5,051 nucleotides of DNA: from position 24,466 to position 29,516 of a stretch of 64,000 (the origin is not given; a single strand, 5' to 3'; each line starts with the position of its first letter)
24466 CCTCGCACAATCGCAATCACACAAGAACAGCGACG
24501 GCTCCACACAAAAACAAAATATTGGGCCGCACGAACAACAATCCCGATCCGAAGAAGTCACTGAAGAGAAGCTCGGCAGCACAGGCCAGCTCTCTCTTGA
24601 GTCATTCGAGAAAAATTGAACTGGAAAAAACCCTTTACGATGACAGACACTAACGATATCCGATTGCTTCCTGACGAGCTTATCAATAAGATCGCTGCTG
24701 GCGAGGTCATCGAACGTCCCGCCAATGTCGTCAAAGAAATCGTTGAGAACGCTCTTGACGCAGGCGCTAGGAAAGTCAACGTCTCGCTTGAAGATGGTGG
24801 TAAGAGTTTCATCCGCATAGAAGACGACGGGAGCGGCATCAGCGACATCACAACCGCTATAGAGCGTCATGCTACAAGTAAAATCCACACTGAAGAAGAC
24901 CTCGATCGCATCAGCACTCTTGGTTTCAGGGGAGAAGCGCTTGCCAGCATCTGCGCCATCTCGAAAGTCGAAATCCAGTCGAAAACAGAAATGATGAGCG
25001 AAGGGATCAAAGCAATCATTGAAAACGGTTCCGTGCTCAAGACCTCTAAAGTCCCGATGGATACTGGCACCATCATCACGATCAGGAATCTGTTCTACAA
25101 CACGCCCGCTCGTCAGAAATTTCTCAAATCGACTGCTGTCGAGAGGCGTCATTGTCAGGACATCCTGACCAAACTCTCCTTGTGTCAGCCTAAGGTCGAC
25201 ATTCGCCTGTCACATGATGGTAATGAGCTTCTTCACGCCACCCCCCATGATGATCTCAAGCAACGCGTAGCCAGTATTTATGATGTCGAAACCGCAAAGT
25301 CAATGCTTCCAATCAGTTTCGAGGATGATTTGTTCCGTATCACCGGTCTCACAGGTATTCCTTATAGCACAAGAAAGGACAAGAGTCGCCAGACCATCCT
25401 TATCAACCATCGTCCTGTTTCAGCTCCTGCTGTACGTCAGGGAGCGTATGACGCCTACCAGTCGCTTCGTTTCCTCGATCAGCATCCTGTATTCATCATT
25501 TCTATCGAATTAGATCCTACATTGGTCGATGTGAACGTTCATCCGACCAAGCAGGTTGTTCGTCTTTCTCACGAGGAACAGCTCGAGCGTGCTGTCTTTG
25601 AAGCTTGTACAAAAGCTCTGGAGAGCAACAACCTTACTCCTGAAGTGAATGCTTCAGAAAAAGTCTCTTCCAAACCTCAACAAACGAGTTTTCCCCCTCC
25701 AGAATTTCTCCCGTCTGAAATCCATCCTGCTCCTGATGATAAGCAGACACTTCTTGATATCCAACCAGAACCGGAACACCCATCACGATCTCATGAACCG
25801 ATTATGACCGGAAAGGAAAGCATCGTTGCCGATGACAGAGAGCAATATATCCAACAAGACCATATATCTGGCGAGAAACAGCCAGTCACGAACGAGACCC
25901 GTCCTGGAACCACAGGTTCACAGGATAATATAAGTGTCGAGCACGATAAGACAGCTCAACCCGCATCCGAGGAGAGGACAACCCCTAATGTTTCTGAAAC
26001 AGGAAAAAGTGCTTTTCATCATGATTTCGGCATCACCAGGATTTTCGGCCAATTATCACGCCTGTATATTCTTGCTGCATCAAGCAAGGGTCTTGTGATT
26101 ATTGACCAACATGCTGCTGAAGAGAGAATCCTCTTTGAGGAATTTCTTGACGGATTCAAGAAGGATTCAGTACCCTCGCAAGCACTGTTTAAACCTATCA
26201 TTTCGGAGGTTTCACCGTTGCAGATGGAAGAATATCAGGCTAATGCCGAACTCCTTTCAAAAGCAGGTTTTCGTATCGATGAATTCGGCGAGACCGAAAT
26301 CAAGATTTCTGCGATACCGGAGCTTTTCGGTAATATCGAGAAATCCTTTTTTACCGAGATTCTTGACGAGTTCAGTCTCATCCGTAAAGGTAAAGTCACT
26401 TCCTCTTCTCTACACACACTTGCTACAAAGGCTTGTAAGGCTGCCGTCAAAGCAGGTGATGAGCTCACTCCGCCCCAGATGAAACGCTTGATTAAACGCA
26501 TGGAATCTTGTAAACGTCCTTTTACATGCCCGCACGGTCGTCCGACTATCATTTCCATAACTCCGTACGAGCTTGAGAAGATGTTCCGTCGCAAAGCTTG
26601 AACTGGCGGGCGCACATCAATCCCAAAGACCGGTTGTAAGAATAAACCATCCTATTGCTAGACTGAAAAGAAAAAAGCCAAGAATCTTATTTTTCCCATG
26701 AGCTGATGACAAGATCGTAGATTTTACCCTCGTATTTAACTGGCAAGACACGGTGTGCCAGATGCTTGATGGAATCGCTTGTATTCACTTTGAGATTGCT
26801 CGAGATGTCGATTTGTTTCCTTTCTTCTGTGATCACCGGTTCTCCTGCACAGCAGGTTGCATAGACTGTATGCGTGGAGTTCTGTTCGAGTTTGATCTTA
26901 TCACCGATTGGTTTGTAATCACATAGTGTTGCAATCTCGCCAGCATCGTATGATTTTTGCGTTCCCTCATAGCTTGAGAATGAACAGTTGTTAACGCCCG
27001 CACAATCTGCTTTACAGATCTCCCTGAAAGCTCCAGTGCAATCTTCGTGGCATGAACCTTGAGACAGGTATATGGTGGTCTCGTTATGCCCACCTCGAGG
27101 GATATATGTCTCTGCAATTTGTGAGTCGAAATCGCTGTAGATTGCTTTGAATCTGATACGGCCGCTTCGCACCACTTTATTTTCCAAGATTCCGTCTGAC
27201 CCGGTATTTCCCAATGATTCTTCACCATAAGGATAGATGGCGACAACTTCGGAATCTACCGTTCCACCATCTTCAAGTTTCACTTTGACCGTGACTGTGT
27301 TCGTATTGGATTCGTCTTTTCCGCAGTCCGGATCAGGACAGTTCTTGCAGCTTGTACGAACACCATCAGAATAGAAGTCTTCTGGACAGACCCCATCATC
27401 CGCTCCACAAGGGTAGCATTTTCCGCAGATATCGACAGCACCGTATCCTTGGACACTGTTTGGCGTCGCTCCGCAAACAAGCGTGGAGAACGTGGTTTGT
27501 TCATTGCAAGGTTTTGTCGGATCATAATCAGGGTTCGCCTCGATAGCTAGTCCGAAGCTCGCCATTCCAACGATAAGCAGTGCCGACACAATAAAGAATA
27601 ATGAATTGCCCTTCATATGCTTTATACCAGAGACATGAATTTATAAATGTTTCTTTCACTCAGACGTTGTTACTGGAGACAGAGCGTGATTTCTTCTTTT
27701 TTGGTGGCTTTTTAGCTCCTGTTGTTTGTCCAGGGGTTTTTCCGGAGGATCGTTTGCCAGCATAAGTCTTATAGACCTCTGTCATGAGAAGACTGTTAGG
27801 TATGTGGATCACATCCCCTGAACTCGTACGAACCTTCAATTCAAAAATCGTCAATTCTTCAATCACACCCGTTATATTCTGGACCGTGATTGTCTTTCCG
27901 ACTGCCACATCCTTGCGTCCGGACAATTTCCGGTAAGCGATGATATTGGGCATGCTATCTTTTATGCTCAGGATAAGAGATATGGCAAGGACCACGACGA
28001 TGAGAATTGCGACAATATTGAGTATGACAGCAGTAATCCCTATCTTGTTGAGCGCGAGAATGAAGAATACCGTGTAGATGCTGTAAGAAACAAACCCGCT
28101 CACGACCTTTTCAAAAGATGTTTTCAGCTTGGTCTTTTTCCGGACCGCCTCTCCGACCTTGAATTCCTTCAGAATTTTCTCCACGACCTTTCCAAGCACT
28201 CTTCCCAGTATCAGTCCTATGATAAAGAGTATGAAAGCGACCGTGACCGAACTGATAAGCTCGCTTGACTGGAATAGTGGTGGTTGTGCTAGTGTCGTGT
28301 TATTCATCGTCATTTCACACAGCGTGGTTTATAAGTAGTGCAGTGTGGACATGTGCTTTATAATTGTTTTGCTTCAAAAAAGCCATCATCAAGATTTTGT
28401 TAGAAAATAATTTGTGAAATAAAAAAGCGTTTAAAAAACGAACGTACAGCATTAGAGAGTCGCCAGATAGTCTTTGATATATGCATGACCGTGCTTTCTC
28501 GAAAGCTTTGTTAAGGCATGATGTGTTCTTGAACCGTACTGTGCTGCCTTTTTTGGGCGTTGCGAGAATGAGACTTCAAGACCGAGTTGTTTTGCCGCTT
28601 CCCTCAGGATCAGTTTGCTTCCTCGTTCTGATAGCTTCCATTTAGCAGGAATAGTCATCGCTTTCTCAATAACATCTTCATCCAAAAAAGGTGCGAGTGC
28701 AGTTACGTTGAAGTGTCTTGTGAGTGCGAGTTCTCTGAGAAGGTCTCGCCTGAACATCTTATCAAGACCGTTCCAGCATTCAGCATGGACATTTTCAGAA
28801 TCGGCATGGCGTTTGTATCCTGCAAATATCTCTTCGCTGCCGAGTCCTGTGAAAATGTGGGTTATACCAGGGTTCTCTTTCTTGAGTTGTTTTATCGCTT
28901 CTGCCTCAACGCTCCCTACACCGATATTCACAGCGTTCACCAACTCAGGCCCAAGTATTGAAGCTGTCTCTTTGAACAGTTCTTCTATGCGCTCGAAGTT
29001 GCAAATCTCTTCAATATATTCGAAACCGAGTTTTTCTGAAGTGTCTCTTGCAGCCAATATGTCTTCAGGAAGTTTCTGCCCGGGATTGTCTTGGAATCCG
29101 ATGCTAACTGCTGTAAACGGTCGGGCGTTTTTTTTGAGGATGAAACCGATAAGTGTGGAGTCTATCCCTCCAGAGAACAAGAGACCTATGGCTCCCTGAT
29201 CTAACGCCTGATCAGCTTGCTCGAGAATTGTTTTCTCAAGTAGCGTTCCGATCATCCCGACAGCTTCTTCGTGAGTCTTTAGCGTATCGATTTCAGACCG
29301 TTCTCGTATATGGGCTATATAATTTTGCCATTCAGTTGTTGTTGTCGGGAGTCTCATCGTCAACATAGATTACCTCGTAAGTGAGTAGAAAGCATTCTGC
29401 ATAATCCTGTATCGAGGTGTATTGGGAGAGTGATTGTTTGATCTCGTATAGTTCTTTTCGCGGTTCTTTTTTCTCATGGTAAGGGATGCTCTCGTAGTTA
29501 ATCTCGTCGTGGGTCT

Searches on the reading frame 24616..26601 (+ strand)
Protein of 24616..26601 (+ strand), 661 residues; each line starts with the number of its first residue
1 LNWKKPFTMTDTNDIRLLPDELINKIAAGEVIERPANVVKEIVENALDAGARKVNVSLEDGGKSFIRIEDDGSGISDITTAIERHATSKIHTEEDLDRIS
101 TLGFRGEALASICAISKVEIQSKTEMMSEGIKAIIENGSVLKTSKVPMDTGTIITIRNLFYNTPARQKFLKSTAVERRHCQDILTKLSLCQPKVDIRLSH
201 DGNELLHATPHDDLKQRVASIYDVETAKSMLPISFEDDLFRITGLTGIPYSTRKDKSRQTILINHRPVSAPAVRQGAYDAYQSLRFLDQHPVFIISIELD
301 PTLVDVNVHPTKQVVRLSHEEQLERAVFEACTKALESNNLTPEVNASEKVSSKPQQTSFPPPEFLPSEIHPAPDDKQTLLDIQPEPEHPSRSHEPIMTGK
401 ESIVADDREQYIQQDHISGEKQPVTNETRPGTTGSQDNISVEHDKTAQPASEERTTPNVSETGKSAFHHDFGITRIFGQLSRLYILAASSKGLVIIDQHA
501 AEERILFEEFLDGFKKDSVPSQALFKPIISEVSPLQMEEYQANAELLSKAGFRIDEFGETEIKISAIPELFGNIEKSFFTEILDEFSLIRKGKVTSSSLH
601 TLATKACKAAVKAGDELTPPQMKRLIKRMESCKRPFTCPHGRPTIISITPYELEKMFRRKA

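Call 72: search_protein_families(library=pfam, proteins=[window:24616-26601:+], max_evalue=0.0001)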
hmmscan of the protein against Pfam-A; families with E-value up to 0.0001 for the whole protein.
window:24616-26601:+ (661 aa): 4 families
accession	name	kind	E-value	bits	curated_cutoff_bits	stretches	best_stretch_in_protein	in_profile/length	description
PF08676.16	MutL_C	-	4.7e-32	111.1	25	1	478-617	2-142/142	MutL C terminal dimerisation domain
PF01119.25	DNA_mis_repair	-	7.4e-29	100.2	26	1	219-335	2-118/119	DNA mismatch repair protein, C-terminal domain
PF13589.12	HATPase_c_3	-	1.7e-10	41.5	25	1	36-125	4-95/137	Histidine kinase-, DNA gyrase B-, and HSP90-like ATPase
PF02518.31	HATPase_c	-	9.4e-06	26.5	26.4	1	33-80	4-54/111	Histidine kinase-, DNA gyrase B-, and HSP90-like ATPase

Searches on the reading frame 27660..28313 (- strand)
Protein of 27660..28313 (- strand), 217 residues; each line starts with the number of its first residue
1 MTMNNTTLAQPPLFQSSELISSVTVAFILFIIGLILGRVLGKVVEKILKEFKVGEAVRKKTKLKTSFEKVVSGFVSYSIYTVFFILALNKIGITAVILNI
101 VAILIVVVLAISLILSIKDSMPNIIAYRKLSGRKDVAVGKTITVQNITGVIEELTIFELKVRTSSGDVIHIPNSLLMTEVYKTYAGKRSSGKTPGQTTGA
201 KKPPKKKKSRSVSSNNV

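Call 94: search_protein_families(library=pfam, proteins=[window:27660-28313:-], max_evalue=0.00001)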
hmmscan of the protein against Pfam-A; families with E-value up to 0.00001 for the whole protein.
window:27660-28313:- (217 aa): 1 family
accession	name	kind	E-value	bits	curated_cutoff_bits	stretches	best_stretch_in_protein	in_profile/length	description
PF00924.24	MS_channel_2nd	-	5.2e-09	36.5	20.2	1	133-180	15-62/68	Mechanosensitive ion channel, beta-domain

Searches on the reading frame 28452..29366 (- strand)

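Call 94: search_protein_families(library=pfam, proteins=[window:28452-29366:-], max_evalue=0.00001)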
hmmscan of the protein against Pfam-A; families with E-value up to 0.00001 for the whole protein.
window:28452-29366:- (304 aa): 1 family
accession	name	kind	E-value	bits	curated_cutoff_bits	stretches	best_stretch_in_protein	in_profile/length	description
PF00733.27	Asn_synthase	-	2e-30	107.1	21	2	53-194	13-145/354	Asparagine synthase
